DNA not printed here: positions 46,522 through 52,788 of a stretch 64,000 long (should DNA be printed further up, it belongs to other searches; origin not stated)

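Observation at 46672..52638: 1988-aa DUF4011 / SF1 helicase / Vsr-like REase / DUF3320 giant protein in an accessory island (Hhe-like candidate antiviral gene)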

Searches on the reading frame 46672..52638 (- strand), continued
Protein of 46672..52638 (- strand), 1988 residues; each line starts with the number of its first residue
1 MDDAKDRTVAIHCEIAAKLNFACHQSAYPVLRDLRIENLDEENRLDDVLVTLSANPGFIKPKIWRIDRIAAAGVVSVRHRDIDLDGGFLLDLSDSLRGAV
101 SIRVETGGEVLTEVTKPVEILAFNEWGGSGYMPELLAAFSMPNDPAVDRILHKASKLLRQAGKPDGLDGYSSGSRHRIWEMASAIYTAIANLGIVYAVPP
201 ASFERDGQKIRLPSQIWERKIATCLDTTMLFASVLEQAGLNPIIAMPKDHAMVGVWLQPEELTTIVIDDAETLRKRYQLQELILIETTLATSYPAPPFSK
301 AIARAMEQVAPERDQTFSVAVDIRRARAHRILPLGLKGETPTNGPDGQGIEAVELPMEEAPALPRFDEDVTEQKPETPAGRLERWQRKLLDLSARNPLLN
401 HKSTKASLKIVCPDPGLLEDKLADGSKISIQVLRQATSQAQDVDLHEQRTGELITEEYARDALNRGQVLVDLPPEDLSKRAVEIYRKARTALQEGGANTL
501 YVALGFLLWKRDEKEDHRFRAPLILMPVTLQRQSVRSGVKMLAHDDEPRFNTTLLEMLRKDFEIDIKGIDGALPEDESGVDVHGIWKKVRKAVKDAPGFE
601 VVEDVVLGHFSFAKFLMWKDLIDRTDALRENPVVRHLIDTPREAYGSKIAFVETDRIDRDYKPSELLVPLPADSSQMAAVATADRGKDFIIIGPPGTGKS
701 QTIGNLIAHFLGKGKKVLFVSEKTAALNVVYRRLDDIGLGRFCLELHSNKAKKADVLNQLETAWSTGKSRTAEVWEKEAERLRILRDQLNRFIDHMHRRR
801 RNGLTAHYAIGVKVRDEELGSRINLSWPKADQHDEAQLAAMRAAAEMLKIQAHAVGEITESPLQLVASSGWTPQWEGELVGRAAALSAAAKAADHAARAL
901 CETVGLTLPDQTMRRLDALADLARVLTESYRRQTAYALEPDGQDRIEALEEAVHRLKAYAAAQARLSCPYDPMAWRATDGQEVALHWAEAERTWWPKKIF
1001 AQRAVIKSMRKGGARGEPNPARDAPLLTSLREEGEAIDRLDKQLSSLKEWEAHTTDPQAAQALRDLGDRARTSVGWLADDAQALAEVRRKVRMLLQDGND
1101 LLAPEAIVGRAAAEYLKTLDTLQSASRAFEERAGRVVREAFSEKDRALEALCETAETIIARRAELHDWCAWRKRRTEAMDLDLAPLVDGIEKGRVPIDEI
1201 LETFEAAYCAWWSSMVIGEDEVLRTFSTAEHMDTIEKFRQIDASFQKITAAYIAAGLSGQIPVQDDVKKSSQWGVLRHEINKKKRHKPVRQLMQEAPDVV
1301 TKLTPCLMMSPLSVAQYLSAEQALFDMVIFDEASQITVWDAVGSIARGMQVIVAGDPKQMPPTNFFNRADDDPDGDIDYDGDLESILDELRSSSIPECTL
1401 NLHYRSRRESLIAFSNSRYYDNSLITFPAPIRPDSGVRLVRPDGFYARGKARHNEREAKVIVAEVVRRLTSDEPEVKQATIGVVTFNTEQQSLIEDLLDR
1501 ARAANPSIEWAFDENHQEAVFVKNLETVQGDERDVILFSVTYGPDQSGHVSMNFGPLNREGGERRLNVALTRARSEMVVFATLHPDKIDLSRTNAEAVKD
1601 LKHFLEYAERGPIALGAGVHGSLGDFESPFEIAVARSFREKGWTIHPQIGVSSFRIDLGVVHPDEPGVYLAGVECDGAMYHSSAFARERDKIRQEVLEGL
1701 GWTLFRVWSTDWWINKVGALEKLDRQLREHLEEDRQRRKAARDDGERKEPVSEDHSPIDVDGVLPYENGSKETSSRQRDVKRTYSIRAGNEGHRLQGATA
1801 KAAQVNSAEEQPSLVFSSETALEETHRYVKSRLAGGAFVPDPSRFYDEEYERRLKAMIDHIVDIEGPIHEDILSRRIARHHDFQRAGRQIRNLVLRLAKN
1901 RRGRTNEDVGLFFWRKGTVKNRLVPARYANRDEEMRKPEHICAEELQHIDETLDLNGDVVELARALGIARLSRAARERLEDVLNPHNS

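Call 21: search_protein_families(library=ncbifam, proteins=[window:46675-52638:-], max_evalue=0.01)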
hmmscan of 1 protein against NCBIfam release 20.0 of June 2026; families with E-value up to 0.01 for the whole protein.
window:46675-52638:- (1988 aa): 6 families
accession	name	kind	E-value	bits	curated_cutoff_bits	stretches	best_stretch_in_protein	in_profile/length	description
NF058533.1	antiphage_ProA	equivalog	0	2190.9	1500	1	20-1949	1-1875/1903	anti-phage protein ProA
NF042953.1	Hhe_antiphage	equivalog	3e-249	830.5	2000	2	1109-1754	1062-1707/1797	DUF4011 domain-containing anti-phage protein Hhe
TIGR00376.1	TIGR00376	hypoth_equivalog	1.8e-26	92.8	348.9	3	1281-1424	319-453/639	IGHMBP2 family helicase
NF040671.1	PLuB_AAA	exception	2.8e-22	78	999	2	1321-1581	959-1230/1256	PLuB system helicase-like protein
TIGR01448.2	helicase_RecD2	equivalog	5.8e-06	24.7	500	1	670-719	315-364/713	SF1B family DNA helicase RecD2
TIGR01447.1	recD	equivalog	0.00077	18.1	310.15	0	662-709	138-186/597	exodeoxyribonuclease V subunit alpha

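Call 29: find_encoding_contigs(protein=P0002, flank=10000, max_places=3)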
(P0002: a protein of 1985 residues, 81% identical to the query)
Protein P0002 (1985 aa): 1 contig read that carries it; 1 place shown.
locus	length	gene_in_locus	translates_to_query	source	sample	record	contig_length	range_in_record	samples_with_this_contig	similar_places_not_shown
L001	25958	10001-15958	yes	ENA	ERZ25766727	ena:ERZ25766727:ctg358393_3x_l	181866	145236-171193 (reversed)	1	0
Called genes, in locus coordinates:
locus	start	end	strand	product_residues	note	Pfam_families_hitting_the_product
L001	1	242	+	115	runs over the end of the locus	PF05717:TnpB_IS66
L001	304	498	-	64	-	-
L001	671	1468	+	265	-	PF13005:zf-IS66, PF03050:DDE_Tnp_IS66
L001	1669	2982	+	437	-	PF05598:DUF772, PF01609:DDE_Tnp_1, PF13751:DDE_Tnp_1_6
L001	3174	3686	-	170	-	-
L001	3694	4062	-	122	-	-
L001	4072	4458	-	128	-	PF18818:MPTase-PolyVal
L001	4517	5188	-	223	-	PF08401:ArdcN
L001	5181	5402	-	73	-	-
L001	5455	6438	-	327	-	-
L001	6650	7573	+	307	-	-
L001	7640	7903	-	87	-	PF13610:DDE_Tnp_IS240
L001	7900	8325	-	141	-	PF13610:DDE_Tnp_IS240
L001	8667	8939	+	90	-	PF04365:BrnT_toxin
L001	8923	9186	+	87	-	PF14384:BrnA_antitoxin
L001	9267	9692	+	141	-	-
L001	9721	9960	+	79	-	-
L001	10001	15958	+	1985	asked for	PF13195:DUF4011, PF13086:AAA_11 (weak), PF13245:AAA_19 (faint), PF13086:AAA_11 (weak), PF13087:AAA_12, PF18741:MTES_1575, PF11784:DUF3320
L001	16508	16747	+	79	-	PF13711:DUF4160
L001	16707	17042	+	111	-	PF10387:DUF2442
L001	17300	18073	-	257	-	PF13091:PLDc_2, PF00614:PLDc (faint)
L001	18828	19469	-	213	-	PF00520:Ion_trans, PF07885:Ion_trans_2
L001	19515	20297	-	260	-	-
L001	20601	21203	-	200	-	PF08388:GIIM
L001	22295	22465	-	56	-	-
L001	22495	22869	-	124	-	-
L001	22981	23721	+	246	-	PF02371:Transposase_20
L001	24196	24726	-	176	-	PF05014:Nuc_deoxyrib_tr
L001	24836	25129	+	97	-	-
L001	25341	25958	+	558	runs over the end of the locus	PF00665:rve (weak), PF27155:Y4rL_C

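Call 30: find_encoding_contigs(protein=P0001, flank=10000, max_places=3)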
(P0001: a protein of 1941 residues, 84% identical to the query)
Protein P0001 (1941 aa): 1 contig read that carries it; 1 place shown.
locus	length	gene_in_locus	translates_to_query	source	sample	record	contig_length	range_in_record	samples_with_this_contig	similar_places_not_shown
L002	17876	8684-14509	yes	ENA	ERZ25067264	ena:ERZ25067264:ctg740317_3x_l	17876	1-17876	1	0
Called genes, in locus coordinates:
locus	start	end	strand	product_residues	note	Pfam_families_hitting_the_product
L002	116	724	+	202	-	PF13473:Cupredoxin_1 (weak)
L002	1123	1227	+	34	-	-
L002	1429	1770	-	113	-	-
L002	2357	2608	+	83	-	-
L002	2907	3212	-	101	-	-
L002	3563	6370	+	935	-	PF00530:SRCR, PF00041:fn3 (weak), PF00028:Cadherin, PF03160:Calx-beta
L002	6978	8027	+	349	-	PF13505:OMP_b-brl (faint)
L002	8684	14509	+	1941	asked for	PF13195:DUF4011, PF13086:AAA_11 (weak), PF13245:AAA_19 (faint), PF13604:AAA_30 (faint), PF13086:AAA_11 (weak), PF13087:AAA_12, PF18741:MTES_1575, PF11784:DUF3320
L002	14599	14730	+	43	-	-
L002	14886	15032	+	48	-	-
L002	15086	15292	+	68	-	-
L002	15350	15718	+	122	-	PF03235:GmrSD_N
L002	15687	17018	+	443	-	-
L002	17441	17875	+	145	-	?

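Call 31: find_encoding_contigs(protein=window:46672-52638:-, flank=10000, max_places=5)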
Protein window:46672-52638:- (1988 aa): no gene with exactly this product is on record in the collection.

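Call 32: find_related_loci(query=window:46675-52638:-, collection=genome_contigs, flank=10000)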
Query window:46675-52638:- (1988 aa) in genome_contigs; peptide patterns used: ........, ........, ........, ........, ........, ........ (x = any residue, [..] = any of these).
85 stretches matched a pattern; 59 encode a relative of the query (tblastn E <= 1e-3); 59 distinct loci.
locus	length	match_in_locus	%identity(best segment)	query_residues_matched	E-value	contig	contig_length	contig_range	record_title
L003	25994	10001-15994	67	1-1984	0e+0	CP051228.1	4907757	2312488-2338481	MAG: Mesoflavibacter sp. isolate ih5 chromosome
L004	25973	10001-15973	59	9-1984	0e+0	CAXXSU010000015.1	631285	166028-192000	MAG: Alphaproteobacteria bacterium isolate cd18d32c-a82a-44c3-ae41-1116c718a0d5 genome assembly, contig: contig_15, whol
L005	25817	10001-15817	60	1-1985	0e+0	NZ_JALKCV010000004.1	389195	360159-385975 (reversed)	Microbulbifer litoralis strain GXH0434 4, whole genome shotgun sequence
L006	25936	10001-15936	70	3-1980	0e+0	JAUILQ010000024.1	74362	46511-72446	MAG: Alphaproteobacteria bacterium isolate Co_bin.5 NODE_2929_length_74362_cov_1.726692, whole genome shotgun sequence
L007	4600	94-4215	68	613-1985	0e+0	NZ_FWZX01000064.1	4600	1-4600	Tistlia consotensis USBA 355, whole genome shotgun sequence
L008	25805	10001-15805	60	1-1987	0e+0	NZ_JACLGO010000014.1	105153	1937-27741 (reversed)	Halopseudomonas xiamenensis strain PX1 NODE_14_length_105153_cov_131.211932, whole genome shotgun sequence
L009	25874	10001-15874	44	3-1984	0e+0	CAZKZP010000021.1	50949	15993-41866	MAG TPA_asm: uncultured Chromatiales bacterium isolate SRP124282_co10_80 genome assembly, contig: NODE_38_length_50949_c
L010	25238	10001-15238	46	2-1744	0e+0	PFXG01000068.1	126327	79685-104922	MAG: Zetaproteobacteria bacterium CG_4_9_14_3_um_filter_49_83 CG_4_9_14_3_um_filter_150_scaffold_62_c, whole genome shot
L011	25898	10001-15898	40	3-1980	0e+0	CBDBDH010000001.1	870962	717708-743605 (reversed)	MAG: Gammaproteobacteria bacterium isolate e89fa625-5021-4a9b-bfd5-acc89245cacc genome assembly, contig: contig_1, whole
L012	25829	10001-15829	40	9-1970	0e+0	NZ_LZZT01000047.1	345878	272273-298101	Achromobacter sp. UMC71 AC71_contig000047, whole genome shotgun sequence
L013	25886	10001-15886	40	9-1979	0e+0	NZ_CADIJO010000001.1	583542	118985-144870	Achromobacter deleyi strain LMG 3458 isolate LMG 3458, whole genome shotgun sequence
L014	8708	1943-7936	40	4-1979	0e+0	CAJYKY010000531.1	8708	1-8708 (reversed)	MAG: uncultured Achromobacter sp. isolate SP282_3_metabat2_genome_mining.17 genome assembly, contig: k127_214950, whole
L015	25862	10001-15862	41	9-1970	0e+0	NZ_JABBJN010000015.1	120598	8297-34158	Achromobacter sp. Bel Contig_15, whole genome shotgun sequence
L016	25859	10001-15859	41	19-1979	0e+0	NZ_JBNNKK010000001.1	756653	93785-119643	Achromobacter kerstersii strain NPDC054935 NPDC054935_338_E5.ctg-0001, whole genome shotgun sequence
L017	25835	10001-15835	40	8-1979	0e+0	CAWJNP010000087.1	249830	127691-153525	MAG: uncultured beta proteobacterium isolate MFD02832.bin.2.128 genome assembly, contig: contig_9018, whole genome shotg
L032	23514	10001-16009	67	6-1984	0e+0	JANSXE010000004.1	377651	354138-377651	MAG: Alphaproteobacteria bacterium isolate bin.17 k141_970608_length_377651_cov_90.3263, whole genome shotgun sequence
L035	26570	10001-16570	47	7-1984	0e+0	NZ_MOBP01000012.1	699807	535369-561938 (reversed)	Pseudomonas frederiksbergensis strain 39A2 39A2_contig_12, whole genome shotgun sequence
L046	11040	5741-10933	39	9-1729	0e+0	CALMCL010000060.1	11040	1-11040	MAG TPA_asm: uncultured Burkholderiaceae bacterium isolate SRR5676426_bin.81_CONCOCT_v1.1_MAG genome assembly, contig: E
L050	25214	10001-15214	38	7-1729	0e+0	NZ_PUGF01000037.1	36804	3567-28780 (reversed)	Solimicrobium silvestre strain S20-91 Contig0037, whole genome shotgun sequence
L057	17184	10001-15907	59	11-1984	0e+0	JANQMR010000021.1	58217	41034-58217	MAG: Woeseiaceae bacterium isolate PL25b_bin.32 k99_2626358, whole genome shotgun sequence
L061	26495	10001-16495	41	3-1983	0e+0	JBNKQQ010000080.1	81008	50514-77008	MAG: Thiohalomonadales bacterium isolate G1.bin.10.orig k141_1378928, whole genome shotgun sequence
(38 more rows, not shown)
